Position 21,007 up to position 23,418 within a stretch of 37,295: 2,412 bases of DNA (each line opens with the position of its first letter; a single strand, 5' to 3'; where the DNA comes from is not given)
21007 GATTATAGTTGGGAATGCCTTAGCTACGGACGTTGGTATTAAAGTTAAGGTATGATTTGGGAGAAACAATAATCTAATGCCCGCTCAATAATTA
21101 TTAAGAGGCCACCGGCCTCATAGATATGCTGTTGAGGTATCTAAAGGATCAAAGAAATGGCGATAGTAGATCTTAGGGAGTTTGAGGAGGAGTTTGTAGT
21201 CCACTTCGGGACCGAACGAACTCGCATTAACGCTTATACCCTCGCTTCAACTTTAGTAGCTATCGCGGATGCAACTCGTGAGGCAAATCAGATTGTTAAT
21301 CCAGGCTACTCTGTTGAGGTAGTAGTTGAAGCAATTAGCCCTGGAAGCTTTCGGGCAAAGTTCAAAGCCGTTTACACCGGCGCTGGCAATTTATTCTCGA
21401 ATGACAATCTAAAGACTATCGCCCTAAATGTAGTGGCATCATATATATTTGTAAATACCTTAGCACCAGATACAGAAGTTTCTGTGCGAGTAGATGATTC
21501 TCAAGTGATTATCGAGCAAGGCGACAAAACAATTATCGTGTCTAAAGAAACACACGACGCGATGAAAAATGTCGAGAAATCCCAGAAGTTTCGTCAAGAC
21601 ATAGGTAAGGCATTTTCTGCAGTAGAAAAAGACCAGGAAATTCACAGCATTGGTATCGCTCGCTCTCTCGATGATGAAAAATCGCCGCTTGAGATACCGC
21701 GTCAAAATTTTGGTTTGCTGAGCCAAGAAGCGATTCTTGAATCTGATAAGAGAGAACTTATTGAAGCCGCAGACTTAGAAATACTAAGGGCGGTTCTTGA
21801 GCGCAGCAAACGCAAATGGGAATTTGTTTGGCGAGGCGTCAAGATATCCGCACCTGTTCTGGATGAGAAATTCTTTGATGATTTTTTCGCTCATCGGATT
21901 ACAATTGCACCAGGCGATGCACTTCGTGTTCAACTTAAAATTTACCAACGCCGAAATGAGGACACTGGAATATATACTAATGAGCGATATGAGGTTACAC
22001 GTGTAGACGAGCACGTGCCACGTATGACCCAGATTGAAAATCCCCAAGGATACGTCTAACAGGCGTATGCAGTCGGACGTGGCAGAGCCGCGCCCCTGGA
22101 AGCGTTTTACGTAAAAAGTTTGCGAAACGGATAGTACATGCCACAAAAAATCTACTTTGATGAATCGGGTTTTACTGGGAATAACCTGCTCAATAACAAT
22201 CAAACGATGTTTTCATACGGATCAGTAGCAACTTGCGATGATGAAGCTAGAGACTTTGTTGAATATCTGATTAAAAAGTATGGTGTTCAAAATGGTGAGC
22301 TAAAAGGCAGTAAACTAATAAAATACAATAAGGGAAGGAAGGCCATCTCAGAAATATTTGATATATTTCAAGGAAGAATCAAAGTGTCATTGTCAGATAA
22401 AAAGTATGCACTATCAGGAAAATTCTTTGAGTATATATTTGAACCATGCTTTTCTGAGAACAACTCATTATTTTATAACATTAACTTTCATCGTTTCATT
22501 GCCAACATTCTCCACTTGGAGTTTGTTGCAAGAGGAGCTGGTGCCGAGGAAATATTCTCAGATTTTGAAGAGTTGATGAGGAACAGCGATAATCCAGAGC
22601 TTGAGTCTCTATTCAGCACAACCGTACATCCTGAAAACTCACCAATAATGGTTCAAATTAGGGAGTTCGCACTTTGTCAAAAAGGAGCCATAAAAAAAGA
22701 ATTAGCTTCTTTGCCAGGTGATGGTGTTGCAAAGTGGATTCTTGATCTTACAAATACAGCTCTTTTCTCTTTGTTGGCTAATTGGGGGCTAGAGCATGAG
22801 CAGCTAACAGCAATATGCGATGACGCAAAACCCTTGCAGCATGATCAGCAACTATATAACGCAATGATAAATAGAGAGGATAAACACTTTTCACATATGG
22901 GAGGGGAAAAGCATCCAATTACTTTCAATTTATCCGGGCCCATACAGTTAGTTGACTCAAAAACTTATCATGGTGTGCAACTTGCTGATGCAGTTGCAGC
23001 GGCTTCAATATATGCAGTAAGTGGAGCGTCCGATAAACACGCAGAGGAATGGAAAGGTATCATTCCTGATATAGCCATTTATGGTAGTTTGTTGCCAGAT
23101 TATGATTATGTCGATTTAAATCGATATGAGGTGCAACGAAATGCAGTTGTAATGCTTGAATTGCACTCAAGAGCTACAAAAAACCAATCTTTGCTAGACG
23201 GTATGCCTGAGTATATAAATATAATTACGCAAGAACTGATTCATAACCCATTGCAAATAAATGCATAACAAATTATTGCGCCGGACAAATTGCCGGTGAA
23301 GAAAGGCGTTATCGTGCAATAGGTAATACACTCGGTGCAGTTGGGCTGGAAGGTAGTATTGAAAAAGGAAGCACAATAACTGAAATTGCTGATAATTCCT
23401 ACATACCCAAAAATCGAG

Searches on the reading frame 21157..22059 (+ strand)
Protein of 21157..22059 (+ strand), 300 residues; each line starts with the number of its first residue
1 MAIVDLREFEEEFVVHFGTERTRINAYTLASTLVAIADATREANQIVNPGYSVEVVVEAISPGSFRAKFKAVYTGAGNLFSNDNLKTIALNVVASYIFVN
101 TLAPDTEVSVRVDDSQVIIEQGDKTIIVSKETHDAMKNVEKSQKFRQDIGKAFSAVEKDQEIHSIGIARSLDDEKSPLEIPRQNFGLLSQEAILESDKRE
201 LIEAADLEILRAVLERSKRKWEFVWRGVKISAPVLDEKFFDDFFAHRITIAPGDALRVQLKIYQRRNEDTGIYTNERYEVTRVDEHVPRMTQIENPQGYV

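Call 50: search_protein_families(library=pfam, proteins=[window:21157-22059:+], max_evalue=0.01)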
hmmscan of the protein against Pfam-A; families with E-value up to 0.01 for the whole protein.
window:21157-22059:+ (300 aa): 0 families

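Call 66: search_protein_families(library=padloc, proteins=[window:21157-22059:+], max_evalue=0.01)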
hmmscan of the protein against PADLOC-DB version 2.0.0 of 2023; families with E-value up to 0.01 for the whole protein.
window:21157-22059:+ (300 aa): 2 families
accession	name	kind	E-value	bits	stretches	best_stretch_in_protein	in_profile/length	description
PDLC05015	PDC-S42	-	3.6e-20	70.7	1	21-294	17-297/302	-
PDLC05016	PDC-S42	-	1.7e-18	65.1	1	51-298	49-300/320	-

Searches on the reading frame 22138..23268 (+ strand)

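Call 50: search_protein_families(library=pfam, proteins=[window:22138-23268:+], max_evalue=0.01)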
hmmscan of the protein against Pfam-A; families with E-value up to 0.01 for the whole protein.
window:22138-23268:+ (376 aa): 1 family
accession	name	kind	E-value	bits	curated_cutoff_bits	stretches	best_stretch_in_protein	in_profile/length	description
PF12686.12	DUF3800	-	1.7e-10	42.2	21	1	5-289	2-145/149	Protein of unknown function (DUF3800)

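Call 66: search_protein_families(library=padloc, proteins=[window:22138-23268:+], max_evalue=0.01)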
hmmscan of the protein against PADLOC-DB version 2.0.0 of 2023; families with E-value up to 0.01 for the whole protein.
window:22138-23268:+ (376 aa): 0 families
